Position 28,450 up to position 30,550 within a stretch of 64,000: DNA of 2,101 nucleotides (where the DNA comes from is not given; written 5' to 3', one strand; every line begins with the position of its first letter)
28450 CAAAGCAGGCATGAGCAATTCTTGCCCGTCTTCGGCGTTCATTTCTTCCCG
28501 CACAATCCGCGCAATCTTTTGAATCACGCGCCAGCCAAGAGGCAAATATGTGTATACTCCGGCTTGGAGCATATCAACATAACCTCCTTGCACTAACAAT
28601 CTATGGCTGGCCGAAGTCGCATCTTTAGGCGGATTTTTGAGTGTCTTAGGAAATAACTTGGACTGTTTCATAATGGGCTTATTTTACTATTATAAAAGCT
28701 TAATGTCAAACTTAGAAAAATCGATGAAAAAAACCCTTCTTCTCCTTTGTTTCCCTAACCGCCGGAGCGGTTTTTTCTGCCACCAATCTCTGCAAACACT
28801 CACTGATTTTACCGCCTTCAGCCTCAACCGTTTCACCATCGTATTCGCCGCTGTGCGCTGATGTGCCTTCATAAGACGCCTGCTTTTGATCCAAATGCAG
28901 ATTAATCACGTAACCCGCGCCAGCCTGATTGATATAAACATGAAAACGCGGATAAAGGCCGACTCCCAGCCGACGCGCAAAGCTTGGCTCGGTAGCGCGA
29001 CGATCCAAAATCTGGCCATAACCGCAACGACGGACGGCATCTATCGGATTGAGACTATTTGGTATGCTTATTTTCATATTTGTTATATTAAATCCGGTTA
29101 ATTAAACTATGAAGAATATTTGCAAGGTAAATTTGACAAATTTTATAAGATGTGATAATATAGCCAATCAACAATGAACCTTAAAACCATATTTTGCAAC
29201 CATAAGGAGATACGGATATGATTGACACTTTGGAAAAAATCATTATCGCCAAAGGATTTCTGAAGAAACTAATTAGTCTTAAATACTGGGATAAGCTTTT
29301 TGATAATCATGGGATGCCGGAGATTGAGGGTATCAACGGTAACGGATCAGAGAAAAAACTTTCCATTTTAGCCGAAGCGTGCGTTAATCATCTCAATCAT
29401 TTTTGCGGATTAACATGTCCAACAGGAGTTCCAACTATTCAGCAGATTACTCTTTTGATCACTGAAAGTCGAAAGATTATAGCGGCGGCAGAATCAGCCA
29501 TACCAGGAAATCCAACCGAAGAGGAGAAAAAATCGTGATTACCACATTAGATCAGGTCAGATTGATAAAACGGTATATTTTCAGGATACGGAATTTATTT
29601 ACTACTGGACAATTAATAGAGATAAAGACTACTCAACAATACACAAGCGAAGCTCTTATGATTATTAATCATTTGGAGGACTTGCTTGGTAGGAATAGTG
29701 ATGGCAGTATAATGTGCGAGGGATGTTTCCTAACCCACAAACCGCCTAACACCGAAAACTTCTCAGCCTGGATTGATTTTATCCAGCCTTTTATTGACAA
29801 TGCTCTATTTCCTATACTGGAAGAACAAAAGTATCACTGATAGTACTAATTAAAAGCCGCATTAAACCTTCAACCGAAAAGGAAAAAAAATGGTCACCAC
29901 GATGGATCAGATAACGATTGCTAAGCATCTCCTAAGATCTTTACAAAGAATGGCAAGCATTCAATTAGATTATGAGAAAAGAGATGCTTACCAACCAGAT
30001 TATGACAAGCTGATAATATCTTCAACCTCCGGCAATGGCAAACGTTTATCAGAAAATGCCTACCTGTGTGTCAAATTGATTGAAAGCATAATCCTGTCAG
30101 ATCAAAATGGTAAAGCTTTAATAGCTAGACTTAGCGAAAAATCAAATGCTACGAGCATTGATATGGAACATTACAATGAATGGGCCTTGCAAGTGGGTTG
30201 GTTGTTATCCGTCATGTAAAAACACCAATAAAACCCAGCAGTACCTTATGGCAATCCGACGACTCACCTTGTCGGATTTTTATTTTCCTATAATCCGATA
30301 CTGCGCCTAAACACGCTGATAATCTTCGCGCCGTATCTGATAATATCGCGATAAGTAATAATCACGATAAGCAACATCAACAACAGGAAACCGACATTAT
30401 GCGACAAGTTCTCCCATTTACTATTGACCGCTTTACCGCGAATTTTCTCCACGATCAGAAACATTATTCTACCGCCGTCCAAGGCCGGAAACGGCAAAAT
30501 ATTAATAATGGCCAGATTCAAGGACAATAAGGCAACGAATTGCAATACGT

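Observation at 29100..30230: Tandem triplet of paralogous roughly 100-aa proteins with their own promoter, between proS and rseP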

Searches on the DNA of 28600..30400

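Call 76: search_rna_families(source=window, start=28600, end=30400, threshold=evalue, max_evalue=1)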
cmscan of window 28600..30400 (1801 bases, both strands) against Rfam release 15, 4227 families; matches with E-value up to 1: 1.
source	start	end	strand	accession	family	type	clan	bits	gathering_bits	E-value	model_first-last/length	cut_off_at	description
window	28660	28699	+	RF02108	DLEU2_4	Gene; lncRNA;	-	24.4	40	0.033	18-58/58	no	Deleted in lymphocytic leukemia 2 conserved region 4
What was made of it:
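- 29162..29217 (+): 5' UTR with a conserved block (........) and the Shine-Dalgarno AAGGAG at 29204-29209, 8 nt before the ATG. No Rfam family matches this region; the only weak hit lies outside it, at 28660-28699 (call 76).
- Tried and rejected: Rfam on the cassette gave no credible hit (call 76).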

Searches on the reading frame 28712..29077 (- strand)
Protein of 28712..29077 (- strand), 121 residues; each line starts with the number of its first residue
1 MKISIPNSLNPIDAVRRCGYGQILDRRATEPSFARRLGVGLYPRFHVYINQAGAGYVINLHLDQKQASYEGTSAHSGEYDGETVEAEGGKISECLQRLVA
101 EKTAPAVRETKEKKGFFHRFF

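Call 3: search_protein_families(library=pfam, proteins=[window:28712-29077:-], max_evalue=1)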
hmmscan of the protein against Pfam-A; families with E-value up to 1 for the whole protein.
window:28712-29077:- (121 aa): 0 families

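Call 8: search_protein_families(library=ncbifam, proteins=[window:28712-29077:-], max_evalue=1)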
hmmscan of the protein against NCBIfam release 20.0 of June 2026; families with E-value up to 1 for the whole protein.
window:28712-29077:- (121 aa): 0 families

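Call 9: search_protein_families(library=phrogs, proteins=[window:28712-29077:-], max_evalue=1)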
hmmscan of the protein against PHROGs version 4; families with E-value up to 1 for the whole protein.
window:28712-29077:- (121 aa): 0 families

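Call 10: search_protein_families(library=padloc, proteins=[window:28712-29077:-], max_evalue=1)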
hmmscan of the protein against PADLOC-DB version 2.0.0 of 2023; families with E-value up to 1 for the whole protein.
window:28712-29077:- (121 aa): 0 families

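Call 34: find_related_loci(query=A9, collection=genome_contigs, flank=5000)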
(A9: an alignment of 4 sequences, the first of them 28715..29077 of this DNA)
Query A9 (121 aa) in genome_contigs; peptide patterns used: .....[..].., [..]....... (x = any residue, [..] = any of these).
339 stretches matched a pattern; 281 encode a relative of the query (tblastn E <= 1e-3); the best 80 are kept; 80 distinct loci.
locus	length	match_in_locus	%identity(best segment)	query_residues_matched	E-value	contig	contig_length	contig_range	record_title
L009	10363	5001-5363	81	1-121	2e-67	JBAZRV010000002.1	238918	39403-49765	MAG: Patescibacteria group bacterium isolate SO_2017_GW1_156 NODE_407_length_238918_cov_3.191913_OW334_2017, whole genom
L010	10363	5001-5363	81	1-121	1e-60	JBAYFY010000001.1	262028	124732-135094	MAG: Candidatus Buchananbacteria bacterium isolate SO_2016_GW1_112 scaffold00069_OW334_2016, whole genome shotgun sequen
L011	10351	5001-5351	64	1-121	5e-48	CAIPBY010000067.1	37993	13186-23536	MAG: Candidatus Buchananbacteria bacterium isolate MJ120702A_bin-902 genome assembly, contig: bin-902:067/101, whole gen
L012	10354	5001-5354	63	1-121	3e-47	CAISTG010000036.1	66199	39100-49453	MAG: Candidatus Buchananbacteria bacterium isolate MJ-time_bin-7222 genome assembly, contig: bin-7222:36/66, whole genom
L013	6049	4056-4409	60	1-121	4e-47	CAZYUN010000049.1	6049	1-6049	MAG TPA_asm: uncultured Gammaproteobacteria bacterium isolate SRP192927_co2_823 genome assembly, contig: NODE_29691_leng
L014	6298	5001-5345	57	1-121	2e-43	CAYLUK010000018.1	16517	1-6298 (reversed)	MAG TPA_asm: uncultured Gammaproteobacteria bacterium isolate SRP062349_co1_88 genome assembly, contig: NODE_519_length_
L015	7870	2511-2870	56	1-121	3e-43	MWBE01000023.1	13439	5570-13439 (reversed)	MAG: Parcubacteria group bacterium ADurb.Bin326 BWY53_contig000023, whole genome shotgun sequence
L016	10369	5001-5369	61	1-121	6e-43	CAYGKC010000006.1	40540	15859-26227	MAG TPA_asm: uncultured Gammaproteobacteria bacterium isolate ERP113451_co4_284 genome assembly, contig: NODE_314_length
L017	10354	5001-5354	58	1-121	2e-42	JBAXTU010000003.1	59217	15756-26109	MAG: bacterium isolate ELA643 MAG643_3, whole genome shotgun sequence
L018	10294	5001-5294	67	1-102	7e-42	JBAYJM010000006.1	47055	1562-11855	MAG: Candidatus Buchananbacteria bacterium isolate SO_2016_GW1_56 scaffold01447_OW334_2016, whole genome shotgun sequenc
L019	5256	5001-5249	71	1-87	7e-39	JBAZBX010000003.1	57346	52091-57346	MAG: Patescibacteria group bacterium isolate SO_2017_GW1_122 NODE_2909_length_57346_cov_2.823415_OW334_2017, whole genom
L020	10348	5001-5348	57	1-121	3e-38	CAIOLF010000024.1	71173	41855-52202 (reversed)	MAG: Candidatus Buchananbacteria bacterium isolate AlinenSediments_bin-3511 genome assembly, contig: bin-3511:24/72, who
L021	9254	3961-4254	55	1-102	2e-35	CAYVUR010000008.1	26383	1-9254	MAG TPA_asm: uncultured Gammaproteobacteria bacterium isolate binchicken_co135_29 genome assembly, contig: NODE_3315_len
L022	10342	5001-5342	53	1-121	6e-35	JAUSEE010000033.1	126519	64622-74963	MAG: Candidatus Buchananbacteria bacterium isolate E14_maxbin.167 E14_k141_354196, whole genome shotgun sequence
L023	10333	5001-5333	53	1-117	1e-34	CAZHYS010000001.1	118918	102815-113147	MAG TPA_asm: uncultured Gammaproteobacteria bacterium isolate SRP263991_co7_334 genome assembly, contig: NODE_81_length_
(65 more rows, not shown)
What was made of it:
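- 28712..29077 (-): Flank, not part of the family: a conserved 121-aa Patescibacteria gene ('U'), transcribed divergently from the cassette. Call 34 found 281 relatives in GTDB genomes.
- Checked: 281 GTDB species genomes encode relatives (call 34).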

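Call 55: search_solved_structures(query=A9, max_evalue=10)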
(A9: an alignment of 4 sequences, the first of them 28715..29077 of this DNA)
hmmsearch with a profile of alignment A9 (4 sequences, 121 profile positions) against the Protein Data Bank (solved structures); distinct sequences matched with E-value up to 10: 3.
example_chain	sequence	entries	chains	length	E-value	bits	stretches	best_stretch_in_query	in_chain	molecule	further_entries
6j8e_A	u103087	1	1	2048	0.46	13.8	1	40-116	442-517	Sodium channel protein type 2 subunit alpha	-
7k5b_F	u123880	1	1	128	0.88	12.9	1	66-113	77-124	Dynein light chain roadblock-type 2 protein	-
6zyw_F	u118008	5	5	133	0.93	12.8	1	66-113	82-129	Dynein light chain roadblock-type 2 protein | Dynein light chain roadblock LC7A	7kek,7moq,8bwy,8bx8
